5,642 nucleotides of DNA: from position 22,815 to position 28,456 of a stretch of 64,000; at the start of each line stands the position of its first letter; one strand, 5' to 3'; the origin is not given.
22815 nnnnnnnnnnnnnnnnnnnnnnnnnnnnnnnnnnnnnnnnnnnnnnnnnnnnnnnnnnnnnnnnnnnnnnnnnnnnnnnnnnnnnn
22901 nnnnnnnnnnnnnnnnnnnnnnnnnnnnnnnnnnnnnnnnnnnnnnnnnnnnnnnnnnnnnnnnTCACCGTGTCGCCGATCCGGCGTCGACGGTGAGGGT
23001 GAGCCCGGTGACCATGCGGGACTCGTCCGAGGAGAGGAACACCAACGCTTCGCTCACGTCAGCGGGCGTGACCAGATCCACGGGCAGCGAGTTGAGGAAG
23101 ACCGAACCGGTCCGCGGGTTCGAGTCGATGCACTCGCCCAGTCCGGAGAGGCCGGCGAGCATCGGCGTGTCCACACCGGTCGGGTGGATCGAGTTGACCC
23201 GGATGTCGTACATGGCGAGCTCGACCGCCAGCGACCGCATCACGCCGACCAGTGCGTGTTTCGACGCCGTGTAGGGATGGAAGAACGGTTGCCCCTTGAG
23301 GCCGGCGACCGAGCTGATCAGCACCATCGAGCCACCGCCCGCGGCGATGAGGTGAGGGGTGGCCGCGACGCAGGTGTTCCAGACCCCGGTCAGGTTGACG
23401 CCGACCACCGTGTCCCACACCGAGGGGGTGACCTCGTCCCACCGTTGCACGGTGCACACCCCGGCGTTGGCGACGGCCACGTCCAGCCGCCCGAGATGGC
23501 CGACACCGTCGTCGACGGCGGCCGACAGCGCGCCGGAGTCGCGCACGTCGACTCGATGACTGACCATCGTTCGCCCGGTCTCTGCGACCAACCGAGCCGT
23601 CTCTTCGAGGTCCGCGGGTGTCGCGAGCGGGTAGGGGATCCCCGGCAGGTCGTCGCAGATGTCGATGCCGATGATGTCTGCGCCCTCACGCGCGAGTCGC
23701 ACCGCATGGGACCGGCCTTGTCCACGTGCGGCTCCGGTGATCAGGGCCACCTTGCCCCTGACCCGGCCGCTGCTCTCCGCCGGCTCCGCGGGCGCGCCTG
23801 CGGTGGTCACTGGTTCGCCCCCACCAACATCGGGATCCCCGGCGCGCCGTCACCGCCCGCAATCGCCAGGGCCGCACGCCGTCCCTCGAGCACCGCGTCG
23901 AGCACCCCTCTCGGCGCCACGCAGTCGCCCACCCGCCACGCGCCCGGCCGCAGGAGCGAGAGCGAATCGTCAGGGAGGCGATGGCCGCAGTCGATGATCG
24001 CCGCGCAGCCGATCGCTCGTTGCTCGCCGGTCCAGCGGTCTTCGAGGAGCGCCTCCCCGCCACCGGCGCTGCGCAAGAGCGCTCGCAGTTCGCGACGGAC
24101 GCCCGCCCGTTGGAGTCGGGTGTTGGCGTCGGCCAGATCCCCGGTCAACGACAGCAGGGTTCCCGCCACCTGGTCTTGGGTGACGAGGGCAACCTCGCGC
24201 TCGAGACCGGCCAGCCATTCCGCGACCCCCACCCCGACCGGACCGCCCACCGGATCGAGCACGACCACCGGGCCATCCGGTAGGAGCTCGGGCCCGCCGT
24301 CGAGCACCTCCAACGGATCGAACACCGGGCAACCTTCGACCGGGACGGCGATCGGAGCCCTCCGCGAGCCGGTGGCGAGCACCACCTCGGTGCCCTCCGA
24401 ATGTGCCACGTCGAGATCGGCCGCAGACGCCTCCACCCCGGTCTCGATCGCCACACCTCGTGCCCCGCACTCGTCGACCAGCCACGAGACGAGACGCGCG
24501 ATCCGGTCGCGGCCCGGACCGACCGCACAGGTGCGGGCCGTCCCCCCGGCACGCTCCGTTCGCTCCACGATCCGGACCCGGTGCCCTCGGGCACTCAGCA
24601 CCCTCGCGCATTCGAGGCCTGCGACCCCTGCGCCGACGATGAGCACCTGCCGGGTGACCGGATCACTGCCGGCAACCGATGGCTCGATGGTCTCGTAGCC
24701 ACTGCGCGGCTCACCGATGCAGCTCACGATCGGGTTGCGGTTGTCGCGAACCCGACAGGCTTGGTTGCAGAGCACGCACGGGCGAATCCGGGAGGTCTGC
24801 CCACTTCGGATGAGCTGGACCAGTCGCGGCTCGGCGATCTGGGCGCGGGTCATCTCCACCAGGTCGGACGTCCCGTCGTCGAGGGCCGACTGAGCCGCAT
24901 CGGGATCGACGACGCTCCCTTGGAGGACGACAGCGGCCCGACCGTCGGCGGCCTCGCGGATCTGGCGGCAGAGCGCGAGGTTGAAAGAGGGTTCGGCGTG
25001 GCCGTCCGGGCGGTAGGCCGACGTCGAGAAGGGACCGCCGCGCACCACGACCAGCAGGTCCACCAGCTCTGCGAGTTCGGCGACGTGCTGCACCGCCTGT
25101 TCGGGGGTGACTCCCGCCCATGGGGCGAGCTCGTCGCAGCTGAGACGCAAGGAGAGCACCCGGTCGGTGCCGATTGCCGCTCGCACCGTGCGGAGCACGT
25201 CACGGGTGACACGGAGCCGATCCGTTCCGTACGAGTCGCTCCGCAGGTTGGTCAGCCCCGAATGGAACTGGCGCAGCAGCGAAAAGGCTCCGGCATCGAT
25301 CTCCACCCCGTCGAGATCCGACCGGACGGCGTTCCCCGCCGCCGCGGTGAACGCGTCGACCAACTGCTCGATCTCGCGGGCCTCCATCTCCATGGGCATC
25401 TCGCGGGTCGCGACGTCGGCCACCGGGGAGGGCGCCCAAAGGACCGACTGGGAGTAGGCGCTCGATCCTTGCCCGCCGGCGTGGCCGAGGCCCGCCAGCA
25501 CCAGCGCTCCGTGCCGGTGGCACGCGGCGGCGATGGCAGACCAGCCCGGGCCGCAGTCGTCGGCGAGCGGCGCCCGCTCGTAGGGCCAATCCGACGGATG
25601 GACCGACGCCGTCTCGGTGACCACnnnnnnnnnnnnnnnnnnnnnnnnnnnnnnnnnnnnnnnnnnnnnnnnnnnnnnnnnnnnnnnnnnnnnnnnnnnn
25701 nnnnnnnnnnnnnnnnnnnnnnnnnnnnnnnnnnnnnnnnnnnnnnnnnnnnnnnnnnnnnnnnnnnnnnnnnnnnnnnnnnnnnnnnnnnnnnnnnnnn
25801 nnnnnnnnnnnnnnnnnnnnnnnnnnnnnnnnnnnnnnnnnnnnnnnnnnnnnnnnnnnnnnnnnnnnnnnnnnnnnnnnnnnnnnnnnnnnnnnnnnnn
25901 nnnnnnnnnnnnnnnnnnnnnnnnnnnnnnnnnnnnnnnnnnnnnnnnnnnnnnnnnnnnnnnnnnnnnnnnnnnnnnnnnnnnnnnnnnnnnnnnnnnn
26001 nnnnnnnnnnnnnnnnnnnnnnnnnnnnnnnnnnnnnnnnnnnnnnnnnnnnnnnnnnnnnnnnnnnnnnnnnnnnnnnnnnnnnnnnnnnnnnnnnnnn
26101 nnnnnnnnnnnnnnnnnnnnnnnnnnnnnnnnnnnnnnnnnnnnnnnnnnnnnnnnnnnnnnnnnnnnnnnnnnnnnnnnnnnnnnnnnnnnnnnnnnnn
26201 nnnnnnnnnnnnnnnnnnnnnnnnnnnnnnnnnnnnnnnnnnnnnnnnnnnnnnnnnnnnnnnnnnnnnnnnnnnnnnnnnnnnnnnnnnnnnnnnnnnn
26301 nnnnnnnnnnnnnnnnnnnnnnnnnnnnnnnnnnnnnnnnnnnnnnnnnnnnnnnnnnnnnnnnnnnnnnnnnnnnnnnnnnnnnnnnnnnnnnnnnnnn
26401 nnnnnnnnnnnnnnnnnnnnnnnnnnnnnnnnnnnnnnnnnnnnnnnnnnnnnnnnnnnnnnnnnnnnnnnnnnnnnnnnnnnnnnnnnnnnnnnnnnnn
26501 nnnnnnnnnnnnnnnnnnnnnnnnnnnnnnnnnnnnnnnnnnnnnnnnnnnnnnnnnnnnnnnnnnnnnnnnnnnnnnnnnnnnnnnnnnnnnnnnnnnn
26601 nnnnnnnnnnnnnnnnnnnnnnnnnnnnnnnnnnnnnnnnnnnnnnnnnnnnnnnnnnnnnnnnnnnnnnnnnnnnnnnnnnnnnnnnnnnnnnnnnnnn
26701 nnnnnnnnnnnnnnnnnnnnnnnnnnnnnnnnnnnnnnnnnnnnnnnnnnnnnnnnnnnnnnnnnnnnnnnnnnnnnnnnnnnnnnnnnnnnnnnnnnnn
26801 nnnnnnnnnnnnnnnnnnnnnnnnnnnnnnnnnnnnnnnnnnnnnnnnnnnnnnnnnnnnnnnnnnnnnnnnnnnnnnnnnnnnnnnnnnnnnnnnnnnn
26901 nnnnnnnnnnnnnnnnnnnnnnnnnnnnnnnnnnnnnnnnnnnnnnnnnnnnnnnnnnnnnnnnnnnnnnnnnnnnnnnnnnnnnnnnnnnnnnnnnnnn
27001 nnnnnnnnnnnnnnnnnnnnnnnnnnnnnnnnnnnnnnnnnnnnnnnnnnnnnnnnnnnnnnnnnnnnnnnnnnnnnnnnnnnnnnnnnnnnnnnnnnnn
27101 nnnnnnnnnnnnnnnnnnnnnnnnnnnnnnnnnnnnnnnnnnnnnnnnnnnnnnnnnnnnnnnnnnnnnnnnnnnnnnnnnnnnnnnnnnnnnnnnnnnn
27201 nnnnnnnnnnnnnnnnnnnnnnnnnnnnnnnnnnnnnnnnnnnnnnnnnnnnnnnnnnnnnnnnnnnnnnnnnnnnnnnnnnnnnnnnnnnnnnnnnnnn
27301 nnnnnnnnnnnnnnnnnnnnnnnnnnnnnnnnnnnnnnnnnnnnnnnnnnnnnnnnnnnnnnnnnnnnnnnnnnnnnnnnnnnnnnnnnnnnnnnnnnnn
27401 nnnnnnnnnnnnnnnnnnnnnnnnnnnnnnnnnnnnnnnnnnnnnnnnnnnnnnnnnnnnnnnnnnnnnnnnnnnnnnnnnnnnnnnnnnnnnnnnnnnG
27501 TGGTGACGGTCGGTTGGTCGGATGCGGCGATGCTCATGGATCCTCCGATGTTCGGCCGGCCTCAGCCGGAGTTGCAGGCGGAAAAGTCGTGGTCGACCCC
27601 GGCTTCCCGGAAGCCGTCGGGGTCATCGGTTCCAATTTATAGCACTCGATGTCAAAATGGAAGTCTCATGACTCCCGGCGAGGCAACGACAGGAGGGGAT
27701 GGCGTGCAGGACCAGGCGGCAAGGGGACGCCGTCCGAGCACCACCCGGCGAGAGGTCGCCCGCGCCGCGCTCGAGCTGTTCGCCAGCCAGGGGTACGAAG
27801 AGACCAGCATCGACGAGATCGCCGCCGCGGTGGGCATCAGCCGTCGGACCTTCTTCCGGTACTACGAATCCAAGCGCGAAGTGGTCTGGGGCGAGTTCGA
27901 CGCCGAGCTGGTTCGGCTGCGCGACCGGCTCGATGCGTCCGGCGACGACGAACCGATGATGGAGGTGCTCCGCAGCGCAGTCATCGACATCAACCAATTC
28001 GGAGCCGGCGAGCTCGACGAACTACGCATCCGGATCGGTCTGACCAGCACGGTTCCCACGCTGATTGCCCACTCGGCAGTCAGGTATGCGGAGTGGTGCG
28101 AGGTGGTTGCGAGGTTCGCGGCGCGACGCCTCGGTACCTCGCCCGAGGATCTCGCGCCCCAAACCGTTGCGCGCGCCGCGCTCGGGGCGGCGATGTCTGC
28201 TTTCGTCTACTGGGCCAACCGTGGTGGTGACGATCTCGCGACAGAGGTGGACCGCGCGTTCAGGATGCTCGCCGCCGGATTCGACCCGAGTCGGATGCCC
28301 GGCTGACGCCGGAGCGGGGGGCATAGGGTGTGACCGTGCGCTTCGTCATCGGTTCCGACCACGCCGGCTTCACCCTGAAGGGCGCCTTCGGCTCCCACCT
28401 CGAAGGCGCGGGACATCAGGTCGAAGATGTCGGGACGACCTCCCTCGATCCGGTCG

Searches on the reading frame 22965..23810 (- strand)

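Call 68: search_protein_families(library=ncbifam, proteins=[window:22965-23810:-], max_evalue=1e-10)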
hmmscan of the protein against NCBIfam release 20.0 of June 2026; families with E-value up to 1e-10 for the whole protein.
window:22965-23810:- (281 aa): 189 families (the best 25 are shown)
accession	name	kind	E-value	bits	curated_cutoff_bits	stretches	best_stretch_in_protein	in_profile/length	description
TIGR03971.1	SDR_subfam_1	subfamily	1.2e-107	359.3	300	1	17-280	1-270/271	mycofactocin-coupled SDR family oxidoreductase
NF009467.0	PRK12826.1-3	subfamily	7.7e-94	313.8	269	1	15-279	4-271/274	SDR family mycofactocin-dependent oxidoreductase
NF040490.1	SDR_subfam_3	subfamily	3.3e-56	190.7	385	1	17-280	2-265/268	mycofactocin-coupled SDR family oxidoreductase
TIGR04504.1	SDR_subfam_2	subfamily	4.4e-53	180.6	250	1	20-277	2-257/260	mycofactocin-coupled SDR family oxidoreductase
NF005559.1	PRK07231.1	subfamily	1.6e-51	175.2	215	1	17-278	2-247/249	glucose 1-dehydrogenase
NF004791.0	PRK06138.1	equivalog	8.6e-48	162.8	312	1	16-279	2-250/252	SDR family oxidoreductase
NF040491.1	SDR_subfam_4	equivalog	4.9e-47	160.8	265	1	20-277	1-254/256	mycofactocin-coupled SDR family oxidoreductase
NF006080.0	PRK08226.1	equivalog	5e-47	160.5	356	1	15-279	2-254/263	SDR family oxidoreductase UcpA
NF004818.0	PRK06172.1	equivalog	7.6e-47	159.8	336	1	16-278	4-250/253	SDR family oxidoreductase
NF009466.0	PRK12826.1-2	subfamily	1.4e-46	159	222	1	20-279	4-245/248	3-oxoacyl-ACP reductase FabG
NF005473.0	PRK07069.1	equivalog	1.3e-45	156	339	1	12-277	3-258/262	SDR family oxidoreductase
NF052558.1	MBtsdlDhBudC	equivalog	5.4e-45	153.9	270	1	18-279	2-242/250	meso-2,3-butanediol dehydrogenase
NF004198.0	PRK05653.1-3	equivalog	5.4e-45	153.8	296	1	18-277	6-245/248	3-oxoacyl-ACP reductase FabG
NF053702.1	TrHdxCHCADhChcB1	equivalog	4.1e-44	150.8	400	1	16-278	1-240/250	trans-4-hydroxycyclohexanecarboxylate dehydrogenase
TIGR01963.1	PHB_DH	subfamily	6.7e-43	146.8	307.05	1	20-277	2-251/255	3-hydroxybutyrate dehydrogenase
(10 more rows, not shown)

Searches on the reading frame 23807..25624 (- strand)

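Call 68: search_protein_families(library=ncbifam, proteins=[window:23807-25624:-], max_evalue=1e-10)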
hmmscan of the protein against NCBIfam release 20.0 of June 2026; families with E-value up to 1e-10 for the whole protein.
window:23807-25624:- (605 aa): 8 families
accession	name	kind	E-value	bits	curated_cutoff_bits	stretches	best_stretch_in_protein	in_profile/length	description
TIGR03996.1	mycofact_OYE_1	hypoth_equivalog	9.3e-249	827.2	627.9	1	1-585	51-633/633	mycofactocin system FadH/OYE family oxidoreductase 1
TIGR03997.1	mycofact_OYE_2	equivalog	6.5e-138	460.9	793.15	1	2-588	52-645/645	mycofactocin system FadH/OYE family oxidoreductase 2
NF041087.1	bile_acid_BaiCD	equivalog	8e-58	196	825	1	2-587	55-641/642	bile acid Fe-S flavoenzyme BaiCD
NF045599.1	bili_reduct_long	exception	1.6e-51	175.3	750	1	79-587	131-640/641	bilirubin reductase, long form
NF006101.0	PRK08255.1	equivalog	8.7e-22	77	1078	1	28-267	477-725/768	bifunctional salicylyl-CoA 5-hydroxylase/oxidoreductase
NF010047.0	PRK13523.1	equivalog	3.4e-21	75.6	431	1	26-269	83-317/339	NADPH dehydrogenase NamA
NF045592.1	bili_reduct_N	equivalog_domain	5.6e-21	75.1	425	1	78-303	130-361/363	bilirubin reductase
NF007899.0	PRK10605.1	subfamily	9.5e-13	48.1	403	1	75-274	147-339/365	N-ethylmaleimide reductase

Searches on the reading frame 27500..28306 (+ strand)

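Call 69: search_protein_families(library=ncbifam, proteins=[window:27500-28306:+], max_evalue=1e-15)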
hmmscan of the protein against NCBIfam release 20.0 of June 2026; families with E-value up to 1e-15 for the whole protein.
window:27500-28306:+ (268 aa): 1 family
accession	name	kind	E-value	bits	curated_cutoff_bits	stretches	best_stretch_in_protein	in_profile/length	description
TIGR03968.1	mycofact_TetR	equivalog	4.2e-70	235.2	224.9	1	74-261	2-189/190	mycofactocin system transcriptional regulator MftR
